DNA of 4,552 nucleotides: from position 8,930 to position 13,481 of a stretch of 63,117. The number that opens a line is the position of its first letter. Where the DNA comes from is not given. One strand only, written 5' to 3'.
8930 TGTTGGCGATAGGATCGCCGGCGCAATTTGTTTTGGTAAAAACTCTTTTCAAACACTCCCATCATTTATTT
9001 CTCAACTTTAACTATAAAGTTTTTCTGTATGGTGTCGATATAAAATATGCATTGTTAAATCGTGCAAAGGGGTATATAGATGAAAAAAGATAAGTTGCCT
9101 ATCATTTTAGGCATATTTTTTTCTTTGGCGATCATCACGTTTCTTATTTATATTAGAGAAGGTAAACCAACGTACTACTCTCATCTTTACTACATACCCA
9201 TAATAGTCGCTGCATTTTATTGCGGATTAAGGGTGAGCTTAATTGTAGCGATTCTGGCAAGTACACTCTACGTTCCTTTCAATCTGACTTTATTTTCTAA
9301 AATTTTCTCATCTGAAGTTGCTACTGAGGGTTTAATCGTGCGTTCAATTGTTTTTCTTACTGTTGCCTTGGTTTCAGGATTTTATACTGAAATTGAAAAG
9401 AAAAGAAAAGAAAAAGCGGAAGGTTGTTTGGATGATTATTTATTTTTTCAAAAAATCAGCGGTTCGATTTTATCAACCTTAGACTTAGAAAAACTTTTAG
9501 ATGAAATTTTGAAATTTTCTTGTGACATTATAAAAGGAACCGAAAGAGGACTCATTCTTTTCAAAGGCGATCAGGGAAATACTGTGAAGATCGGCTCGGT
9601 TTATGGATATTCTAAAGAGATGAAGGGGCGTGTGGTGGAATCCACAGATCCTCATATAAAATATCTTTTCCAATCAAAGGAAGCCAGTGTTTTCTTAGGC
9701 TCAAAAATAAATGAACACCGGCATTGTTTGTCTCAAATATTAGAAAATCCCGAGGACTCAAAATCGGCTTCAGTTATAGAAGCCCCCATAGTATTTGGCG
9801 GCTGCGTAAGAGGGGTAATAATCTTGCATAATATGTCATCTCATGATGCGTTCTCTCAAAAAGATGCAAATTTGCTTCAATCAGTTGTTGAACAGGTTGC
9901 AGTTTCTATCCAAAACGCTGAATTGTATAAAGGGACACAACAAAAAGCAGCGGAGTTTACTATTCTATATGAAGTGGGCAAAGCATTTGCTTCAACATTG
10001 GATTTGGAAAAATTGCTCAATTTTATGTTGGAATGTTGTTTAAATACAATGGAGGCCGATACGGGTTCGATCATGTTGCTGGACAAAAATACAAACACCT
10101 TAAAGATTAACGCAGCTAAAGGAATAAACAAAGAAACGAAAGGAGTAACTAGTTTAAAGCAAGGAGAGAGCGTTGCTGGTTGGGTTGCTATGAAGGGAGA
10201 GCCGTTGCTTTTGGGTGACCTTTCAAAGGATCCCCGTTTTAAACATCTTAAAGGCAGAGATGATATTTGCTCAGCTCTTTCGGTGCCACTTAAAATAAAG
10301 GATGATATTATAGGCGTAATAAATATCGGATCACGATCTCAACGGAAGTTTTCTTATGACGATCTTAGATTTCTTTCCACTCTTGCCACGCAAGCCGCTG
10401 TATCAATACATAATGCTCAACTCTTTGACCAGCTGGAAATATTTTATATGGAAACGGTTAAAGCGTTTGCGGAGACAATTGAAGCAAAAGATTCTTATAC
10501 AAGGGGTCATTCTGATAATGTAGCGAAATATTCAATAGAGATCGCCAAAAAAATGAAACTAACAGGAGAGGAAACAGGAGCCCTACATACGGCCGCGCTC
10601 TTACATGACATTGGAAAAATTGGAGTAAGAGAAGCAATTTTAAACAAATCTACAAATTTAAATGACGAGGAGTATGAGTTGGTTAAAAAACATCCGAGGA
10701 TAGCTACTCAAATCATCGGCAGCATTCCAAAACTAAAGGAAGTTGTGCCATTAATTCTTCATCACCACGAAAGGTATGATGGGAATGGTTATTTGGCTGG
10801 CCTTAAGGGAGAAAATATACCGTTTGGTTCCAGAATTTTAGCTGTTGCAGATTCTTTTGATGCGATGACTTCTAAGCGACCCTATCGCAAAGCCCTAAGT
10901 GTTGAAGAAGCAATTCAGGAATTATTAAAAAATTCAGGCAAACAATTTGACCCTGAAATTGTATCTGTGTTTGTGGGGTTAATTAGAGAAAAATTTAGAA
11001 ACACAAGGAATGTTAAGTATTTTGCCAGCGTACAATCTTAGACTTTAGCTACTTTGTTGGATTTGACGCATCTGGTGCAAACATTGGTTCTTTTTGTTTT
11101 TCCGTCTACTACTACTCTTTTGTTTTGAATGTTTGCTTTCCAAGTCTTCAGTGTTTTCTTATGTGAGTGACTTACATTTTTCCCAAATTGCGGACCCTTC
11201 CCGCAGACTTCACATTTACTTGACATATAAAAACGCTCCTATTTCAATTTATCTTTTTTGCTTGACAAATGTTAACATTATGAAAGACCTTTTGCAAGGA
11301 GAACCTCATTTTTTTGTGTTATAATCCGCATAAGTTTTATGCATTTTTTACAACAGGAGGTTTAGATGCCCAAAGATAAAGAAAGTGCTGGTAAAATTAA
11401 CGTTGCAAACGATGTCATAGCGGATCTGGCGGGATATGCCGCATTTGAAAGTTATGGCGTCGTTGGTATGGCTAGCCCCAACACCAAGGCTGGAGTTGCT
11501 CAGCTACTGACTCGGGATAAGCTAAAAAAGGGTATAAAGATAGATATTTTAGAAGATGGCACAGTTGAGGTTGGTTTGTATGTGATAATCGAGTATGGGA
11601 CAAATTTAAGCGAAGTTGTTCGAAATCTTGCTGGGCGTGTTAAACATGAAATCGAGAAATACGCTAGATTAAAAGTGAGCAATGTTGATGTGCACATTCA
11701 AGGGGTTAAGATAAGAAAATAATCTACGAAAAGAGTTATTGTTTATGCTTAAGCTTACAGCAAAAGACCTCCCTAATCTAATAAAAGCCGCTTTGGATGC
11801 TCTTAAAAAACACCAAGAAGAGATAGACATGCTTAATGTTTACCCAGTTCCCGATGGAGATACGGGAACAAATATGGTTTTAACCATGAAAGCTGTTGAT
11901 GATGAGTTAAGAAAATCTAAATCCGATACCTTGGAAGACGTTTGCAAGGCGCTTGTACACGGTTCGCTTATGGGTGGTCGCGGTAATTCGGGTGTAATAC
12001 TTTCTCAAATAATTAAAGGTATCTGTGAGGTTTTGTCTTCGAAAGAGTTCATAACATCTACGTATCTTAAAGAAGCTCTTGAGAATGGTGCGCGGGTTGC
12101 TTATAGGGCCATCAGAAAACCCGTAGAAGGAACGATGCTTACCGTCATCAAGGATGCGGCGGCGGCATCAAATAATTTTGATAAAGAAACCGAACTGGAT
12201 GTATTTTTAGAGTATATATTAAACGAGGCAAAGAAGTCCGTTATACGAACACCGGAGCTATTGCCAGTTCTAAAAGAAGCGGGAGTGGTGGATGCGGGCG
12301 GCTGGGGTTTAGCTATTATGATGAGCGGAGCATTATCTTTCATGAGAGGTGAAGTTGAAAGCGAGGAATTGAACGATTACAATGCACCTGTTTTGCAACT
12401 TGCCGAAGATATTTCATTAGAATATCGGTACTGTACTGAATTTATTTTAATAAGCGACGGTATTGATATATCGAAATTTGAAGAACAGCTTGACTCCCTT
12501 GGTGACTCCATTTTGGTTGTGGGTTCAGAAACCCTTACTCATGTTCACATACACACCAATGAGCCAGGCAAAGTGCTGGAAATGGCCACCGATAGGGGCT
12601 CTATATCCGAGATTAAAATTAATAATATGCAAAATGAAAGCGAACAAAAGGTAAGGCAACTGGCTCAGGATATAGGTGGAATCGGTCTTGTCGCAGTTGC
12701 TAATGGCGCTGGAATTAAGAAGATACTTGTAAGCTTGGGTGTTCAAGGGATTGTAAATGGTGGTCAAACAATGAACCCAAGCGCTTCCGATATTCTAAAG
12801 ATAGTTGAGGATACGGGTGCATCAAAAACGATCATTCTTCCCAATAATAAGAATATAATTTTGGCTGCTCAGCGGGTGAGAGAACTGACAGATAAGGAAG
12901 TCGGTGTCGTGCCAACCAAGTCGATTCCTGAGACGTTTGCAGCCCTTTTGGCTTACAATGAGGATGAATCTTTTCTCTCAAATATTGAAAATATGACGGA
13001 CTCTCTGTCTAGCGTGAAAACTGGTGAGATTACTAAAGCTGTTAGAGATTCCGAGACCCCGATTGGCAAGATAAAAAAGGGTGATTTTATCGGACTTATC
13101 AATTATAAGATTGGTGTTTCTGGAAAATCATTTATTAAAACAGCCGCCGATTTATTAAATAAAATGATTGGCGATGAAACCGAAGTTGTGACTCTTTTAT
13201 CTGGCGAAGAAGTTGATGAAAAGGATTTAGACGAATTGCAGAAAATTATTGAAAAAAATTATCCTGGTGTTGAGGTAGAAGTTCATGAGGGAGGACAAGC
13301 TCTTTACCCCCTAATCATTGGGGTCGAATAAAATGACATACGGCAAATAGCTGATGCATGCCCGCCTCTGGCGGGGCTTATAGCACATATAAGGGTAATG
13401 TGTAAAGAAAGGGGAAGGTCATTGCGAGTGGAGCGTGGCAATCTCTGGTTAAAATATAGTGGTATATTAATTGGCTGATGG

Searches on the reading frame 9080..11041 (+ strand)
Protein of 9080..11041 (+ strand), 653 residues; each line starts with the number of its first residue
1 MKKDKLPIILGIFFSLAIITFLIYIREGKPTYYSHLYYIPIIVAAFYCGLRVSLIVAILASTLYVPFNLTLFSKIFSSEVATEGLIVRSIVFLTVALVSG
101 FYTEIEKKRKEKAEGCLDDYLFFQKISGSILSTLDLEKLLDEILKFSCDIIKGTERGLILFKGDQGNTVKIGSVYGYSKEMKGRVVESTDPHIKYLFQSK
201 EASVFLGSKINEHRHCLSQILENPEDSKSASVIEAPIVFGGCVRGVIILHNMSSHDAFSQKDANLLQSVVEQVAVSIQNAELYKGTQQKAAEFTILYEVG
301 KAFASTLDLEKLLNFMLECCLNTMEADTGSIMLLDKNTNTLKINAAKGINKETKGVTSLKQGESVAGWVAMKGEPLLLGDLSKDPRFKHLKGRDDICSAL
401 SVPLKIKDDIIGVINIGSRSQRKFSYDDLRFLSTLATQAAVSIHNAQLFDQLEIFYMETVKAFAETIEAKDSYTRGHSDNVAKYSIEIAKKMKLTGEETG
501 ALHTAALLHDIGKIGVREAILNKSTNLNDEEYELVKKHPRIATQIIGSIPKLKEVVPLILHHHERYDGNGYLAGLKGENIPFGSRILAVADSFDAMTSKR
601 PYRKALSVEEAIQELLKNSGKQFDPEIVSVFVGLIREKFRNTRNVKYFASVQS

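Call 35: search_protein_families(library=pfam, proteins=[window:9080-11041:+], max_evalue=1e-10)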
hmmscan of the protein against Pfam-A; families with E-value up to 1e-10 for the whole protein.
window:9080-11041:+ (653 aa): 5 families
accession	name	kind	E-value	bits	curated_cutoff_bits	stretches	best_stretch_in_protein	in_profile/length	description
PF13487.12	HD_5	-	9.9e-44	149.5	27.2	1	462-627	2-170/170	HD domain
PF13185.12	GAF_2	-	1.9e-29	103.1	28.6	1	307-444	2-136/136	GAF domain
PF01590.32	GAF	-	3.7e-27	95.9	22.4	1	308-443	1-133/133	GAF domain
PF13492.12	GAF_3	-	1.6e-24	87.2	27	1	308-445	1-129/129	GAF domain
PF01966.28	HD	-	1.8e-18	67.3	22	1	476-596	3-116/116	HD domain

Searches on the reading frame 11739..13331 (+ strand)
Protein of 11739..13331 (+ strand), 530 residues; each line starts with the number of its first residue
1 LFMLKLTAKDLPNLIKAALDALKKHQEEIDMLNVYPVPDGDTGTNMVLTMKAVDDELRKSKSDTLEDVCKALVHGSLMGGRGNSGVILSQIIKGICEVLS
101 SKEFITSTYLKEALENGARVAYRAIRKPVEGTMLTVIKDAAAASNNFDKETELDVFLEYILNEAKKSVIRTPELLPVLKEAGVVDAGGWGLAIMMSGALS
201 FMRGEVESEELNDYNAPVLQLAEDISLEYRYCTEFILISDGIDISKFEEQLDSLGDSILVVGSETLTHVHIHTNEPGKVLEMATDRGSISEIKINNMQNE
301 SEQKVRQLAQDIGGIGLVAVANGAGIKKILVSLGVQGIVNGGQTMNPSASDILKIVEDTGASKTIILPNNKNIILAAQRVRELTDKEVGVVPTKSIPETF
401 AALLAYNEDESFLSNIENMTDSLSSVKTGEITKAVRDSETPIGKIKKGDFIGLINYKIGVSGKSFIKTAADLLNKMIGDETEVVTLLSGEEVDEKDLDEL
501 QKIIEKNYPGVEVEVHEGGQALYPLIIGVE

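Call 35: search_protein_families(library=pfam, proteins=[window:11739-13331:+], max_evalue=1e-10)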
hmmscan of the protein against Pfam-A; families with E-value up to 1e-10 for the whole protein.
window:11739-13331:+ (530 aa): 3 families
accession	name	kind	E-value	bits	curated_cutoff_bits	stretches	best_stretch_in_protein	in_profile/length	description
PF13684.11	FakA-like_C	-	2.3e-76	256.4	23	1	316-530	1-216/216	Fatty acid kinase subunit A-like, C-terminal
PF02734.22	Dak2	-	2.6e-39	135.4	27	1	36-198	1-172/174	DAK2 domain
PF21645.3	FakA-like_M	-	1.3e-27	95.9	24.9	1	228-303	1-79/80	Fatty acid kinase subunit A-like, middle domain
